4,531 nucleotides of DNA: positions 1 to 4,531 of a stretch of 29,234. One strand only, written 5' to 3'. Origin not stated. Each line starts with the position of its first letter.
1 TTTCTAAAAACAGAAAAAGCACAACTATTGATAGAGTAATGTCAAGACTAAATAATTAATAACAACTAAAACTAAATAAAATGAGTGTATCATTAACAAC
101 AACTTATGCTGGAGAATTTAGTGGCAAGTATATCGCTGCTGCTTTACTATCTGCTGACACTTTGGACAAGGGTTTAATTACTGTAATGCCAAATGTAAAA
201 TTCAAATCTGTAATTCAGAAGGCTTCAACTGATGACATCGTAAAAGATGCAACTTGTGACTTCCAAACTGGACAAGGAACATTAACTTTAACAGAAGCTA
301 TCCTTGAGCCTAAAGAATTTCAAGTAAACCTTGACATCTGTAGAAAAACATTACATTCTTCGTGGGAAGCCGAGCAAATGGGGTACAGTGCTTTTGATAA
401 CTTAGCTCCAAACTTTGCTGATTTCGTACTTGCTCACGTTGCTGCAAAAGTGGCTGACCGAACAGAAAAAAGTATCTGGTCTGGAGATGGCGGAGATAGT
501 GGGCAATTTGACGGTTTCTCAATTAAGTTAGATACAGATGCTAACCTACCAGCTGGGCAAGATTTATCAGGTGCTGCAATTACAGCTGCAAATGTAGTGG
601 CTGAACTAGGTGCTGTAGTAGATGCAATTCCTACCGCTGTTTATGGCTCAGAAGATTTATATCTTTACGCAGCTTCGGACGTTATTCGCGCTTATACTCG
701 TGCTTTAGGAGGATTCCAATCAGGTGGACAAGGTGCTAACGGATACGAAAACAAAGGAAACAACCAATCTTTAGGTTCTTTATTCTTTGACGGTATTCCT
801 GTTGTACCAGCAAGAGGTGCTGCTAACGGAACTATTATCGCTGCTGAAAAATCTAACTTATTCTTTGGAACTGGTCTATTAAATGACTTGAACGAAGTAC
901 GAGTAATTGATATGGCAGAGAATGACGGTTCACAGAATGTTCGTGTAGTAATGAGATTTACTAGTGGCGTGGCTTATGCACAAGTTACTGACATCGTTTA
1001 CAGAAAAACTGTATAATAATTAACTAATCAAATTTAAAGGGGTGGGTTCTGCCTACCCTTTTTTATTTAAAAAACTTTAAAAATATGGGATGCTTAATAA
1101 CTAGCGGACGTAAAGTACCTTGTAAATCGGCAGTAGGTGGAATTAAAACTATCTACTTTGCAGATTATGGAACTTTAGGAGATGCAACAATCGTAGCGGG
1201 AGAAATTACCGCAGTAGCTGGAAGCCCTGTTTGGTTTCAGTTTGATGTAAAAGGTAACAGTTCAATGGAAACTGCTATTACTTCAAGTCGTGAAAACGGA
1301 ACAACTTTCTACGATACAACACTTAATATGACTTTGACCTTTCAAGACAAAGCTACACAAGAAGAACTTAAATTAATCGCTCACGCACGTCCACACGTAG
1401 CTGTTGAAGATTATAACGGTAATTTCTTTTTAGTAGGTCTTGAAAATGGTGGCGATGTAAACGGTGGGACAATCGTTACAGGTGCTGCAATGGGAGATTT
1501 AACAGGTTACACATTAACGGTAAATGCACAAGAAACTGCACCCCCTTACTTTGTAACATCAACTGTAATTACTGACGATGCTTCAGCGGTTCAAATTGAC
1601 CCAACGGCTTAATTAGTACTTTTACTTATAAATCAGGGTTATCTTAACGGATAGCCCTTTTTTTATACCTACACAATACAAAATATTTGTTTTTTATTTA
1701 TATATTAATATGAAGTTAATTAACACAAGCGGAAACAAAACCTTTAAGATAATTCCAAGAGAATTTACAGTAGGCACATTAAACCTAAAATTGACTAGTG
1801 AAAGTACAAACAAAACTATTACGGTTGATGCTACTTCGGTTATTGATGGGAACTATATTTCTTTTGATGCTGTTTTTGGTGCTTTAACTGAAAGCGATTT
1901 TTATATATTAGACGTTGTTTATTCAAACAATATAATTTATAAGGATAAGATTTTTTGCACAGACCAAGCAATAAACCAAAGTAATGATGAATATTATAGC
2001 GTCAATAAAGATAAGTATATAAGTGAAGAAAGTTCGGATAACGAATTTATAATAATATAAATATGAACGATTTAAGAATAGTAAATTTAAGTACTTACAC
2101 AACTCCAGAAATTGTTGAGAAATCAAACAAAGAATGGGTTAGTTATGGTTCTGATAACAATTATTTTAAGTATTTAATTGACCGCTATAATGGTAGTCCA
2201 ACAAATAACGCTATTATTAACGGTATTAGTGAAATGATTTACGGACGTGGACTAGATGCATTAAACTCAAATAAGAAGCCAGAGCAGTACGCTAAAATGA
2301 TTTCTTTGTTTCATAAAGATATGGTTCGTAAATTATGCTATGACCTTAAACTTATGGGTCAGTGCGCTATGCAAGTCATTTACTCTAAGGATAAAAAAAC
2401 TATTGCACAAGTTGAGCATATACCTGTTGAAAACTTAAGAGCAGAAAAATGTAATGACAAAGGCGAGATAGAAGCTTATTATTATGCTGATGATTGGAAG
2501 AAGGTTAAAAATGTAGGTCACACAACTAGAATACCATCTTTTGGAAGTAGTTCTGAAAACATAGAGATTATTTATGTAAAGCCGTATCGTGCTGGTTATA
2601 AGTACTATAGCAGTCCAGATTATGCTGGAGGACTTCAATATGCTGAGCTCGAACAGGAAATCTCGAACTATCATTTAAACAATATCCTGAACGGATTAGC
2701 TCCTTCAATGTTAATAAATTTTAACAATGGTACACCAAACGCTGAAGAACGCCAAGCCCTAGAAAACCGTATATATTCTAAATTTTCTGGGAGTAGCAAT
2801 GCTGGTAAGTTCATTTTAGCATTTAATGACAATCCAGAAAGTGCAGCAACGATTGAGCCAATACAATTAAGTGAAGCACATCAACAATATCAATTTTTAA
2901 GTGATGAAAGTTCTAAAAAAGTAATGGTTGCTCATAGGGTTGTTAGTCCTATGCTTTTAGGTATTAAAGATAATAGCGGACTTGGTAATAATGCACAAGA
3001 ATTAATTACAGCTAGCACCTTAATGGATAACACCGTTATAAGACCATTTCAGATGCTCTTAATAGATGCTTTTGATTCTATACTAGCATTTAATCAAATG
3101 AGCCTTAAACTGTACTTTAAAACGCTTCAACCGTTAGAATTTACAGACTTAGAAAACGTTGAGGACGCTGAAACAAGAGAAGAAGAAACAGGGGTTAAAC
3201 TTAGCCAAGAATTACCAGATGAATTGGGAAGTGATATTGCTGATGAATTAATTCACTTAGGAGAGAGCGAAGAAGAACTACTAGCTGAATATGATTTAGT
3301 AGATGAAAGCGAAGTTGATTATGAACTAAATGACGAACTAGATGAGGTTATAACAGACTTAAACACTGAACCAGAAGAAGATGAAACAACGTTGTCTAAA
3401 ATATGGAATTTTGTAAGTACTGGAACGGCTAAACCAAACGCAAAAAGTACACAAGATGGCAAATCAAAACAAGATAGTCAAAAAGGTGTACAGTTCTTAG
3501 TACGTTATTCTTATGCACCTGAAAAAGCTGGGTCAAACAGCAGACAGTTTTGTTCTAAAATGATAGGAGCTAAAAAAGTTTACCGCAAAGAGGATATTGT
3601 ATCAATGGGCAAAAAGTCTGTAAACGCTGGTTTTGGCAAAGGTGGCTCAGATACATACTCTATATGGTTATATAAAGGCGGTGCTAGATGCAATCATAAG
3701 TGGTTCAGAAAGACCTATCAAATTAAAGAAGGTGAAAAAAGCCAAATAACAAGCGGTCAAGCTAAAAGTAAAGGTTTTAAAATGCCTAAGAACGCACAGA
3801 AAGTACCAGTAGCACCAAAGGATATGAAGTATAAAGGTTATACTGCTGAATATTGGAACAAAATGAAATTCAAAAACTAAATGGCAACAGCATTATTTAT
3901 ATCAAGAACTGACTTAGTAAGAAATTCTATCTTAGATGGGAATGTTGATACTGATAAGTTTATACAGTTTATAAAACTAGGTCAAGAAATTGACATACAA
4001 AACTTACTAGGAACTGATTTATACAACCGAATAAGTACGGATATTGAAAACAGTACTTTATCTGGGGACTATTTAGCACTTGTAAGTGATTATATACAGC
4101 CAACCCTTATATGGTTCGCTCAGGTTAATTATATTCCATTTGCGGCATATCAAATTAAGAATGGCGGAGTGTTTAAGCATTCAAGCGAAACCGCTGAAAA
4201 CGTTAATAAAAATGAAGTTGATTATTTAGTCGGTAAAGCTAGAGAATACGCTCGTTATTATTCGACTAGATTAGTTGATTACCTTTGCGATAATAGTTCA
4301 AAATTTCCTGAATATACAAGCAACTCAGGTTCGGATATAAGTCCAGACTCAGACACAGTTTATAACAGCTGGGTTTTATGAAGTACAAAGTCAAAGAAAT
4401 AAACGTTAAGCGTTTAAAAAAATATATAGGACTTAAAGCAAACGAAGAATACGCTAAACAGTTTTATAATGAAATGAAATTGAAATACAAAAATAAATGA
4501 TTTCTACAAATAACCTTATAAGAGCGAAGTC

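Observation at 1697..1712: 13-nt motif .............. fused to the ATG of five genes: phage-specific promoter or leaderless-mRNA signal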

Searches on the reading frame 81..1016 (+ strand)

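Call 11: search_protein_families(library=phrogs, proteins=[window:81-1016:+], max_evalue=0.001)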
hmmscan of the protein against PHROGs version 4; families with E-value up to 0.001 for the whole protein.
window:81-1016:+ (311 aa): 1 family
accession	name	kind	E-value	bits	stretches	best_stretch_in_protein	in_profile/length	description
phrog_11320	-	unknown function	8.7e-37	127.7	1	4-302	6-298/324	-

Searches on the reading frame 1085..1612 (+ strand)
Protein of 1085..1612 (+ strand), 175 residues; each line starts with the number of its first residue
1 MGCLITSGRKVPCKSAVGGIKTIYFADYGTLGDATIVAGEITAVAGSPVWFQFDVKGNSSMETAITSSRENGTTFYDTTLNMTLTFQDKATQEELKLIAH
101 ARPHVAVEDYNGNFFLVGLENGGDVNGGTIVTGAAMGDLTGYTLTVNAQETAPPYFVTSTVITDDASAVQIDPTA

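Call 11: search_protein_families(library=phrogs, proteins=[window:1085-1612:+], max_evalue=0.001)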
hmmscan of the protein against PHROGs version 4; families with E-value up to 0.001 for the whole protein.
window:1085-1612:+ (175 aa): 1 family
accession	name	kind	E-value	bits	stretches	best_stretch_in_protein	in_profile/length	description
phrog_19091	-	unknown function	7.5e-28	98.4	1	1-163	1-166/181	-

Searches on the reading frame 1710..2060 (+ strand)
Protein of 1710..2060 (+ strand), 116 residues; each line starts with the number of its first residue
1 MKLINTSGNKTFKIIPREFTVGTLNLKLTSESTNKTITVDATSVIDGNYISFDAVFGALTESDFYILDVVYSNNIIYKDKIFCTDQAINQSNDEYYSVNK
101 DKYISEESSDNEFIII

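Call 8: search_protein_families(library=phrogs, proteins=[window:1710-2060:+], max_evalue=0.001)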
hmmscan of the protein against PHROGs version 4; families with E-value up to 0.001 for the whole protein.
window:1710-2060:+ (116 aa): 0 families

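Call 9: search_protein_families(library=pfam, proteins=[window:1710-2060:+], max_evalue=0.01)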
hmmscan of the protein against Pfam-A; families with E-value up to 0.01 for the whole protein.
window:1710-2060:+ (116 aa): 0 families

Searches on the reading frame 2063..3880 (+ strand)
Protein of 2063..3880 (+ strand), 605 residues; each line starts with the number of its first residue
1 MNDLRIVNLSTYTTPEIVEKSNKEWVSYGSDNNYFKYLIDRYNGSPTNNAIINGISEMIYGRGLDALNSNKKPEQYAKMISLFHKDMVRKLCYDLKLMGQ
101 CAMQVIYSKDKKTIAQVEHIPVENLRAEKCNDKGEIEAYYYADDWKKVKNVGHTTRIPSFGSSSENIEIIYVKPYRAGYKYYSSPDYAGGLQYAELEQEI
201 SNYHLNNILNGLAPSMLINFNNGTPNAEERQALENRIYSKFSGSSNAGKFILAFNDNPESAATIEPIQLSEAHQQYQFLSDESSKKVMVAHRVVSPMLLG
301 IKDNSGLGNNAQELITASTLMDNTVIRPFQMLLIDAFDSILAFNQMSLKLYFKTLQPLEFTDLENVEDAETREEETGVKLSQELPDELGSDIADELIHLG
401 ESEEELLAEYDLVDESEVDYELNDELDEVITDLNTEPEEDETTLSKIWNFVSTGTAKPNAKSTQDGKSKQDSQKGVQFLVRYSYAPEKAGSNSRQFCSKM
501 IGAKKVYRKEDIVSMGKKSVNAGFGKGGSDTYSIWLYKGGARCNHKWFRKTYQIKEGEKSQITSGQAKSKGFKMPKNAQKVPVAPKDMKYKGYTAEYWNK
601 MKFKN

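Call 8: search_protein_families(library=phrogs, proteins=[window:2063-3880:+], max_evalue=0.001)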
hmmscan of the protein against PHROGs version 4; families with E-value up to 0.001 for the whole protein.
window:2063-3880:+ (605 aa): 5 families
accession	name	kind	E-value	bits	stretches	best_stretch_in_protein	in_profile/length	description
phrog_33693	-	head and packaging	1.5e-115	387.8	2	5-418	2-406/560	portal protein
phrog_11226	-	head and packaging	3.8e-28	99.6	1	11-349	8-368/388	portal protein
phrog_68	-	head and packaging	1.6e-05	24.7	1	82-333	90-320/344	portal protein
phrog_2662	-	head and packaging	7.7e-05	22.4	1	86-355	120-369/717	portal protein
phrog_12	-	head and packaging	0.00093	19.3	1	168-267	203-298/646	portal protein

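Call 9: search_protein_families(library=pfam, proteins=[window:2063-3880:+], max_evalue=0.01)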
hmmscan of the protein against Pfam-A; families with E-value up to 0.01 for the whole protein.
window:2063-3880:+ (605 aa): 1 family
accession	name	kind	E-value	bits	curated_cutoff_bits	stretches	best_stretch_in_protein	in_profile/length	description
PF04860.17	Phage_portal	-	2e-08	34.3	39.1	1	86-322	53-258/321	Phage portal protein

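Call 10: search_dna_similar(query=window:2063-3880:+, collection=phages, mode=protein, max_rows=30)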
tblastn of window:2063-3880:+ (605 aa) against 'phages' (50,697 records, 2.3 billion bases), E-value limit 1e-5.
Records with a match: 4; places in all: 4; records where one place covers at least 80% of the query: 4.
Best place of each record, by identity: <60% 4.
By first word of the organism name: Nonlabens 4.
By host as written in the record: Persicivirga sp. IMCC12024 4.
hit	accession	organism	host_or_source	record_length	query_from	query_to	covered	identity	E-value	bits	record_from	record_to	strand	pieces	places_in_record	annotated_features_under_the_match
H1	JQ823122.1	Nonlabens phage P12024S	Persicivirga sp. IMCC12024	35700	4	592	97%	36.8%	6e-111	371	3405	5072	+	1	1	phage portal protein | hypothetical protein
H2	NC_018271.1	Nonlabens phage P12024S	Persicivirga sp. IMCC12024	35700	4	592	97%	36.8%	6e-111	371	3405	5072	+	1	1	portal protein | hypothetical protein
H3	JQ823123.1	Nonlabens phage P12024L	Persicivirga sp. IMCC12024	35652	4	592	97%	36.8%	9e-111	370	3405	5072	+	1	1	phage portal protein | hypothetical protein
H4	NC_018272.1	Nonlabens phage P12024L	Persicivirga sp. IMCC12024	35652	4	592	97%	36.8%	9e-111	370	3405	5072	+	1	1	portal protein | hypothetical protein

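Call 13: find_related_loci(query=window:2063-3880:+, collection=viral_contigs, flank=10000)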
Query window:2063-3880:+ (605 aa) in viral_contigs; peptide patterns used: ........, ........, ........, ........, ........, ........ (x = any residue, [..] = any of these).
387 stretches matched a pattern; 379 encode a relative of the query (tblastn E <= 1e-3); the best 80 are kept; 80 distinct loci.
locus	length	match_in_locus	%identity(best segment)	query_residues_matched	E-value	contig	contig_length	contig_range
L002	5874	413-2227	99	1-605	0e+0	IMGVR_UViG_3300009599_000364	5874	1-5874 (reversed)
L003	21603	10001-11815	98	1-605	0e+0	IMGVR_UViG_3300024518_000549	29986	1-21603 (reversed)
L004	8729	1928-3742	98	1-605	0e+0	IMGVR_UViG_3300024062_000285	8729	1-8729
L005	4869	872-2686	98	1-605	0e+0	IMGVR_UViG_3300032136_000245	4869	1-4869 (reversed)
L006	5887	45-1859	97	1-605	0e+0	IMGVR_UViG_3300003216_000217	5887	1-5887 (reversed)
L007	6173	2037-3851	97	1-605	0e+0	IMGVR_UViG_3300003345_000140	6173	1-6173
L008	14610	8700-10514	97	1-605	0e+0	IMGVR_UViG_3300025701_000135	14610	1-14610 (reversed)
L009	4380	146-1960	97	1-605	0e+0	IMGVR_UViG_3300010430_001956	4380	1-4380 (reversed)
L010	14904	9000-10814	96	1-605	0e+0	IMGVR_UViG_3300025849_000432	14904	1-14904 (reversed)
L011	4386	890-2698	96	1-605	0e+0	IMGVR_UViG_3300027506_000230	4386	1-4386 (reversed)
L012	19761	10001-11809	96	1-605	0e+0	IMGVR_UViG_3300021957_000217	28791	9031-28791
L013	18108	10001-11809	96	1-605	0e+0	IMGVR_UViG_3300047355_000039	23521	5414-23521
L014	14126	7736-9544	96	1-605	0e+0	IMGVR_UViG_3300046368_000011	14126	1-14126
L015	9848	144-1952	96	1-605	0e+0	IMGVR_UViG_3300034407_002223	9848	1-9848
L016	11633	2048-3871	96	1-605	0e+0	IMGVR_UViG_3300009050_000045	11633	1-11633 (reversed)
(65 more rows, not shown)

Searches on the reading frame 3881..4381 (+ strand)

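Call 11: search_protein_families(library=phrogs, proteins=[window:3881-4381:+], max_evalue=0.001)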
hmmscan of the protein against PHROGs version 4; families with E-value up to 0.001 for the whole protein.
window:3881-4381:+ (166 aa): 1 family
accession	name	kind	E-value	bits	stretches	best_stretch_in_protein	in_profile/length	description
phrog_35048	-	unknown function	4.9e-24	86.1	1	3-152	4-154/184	-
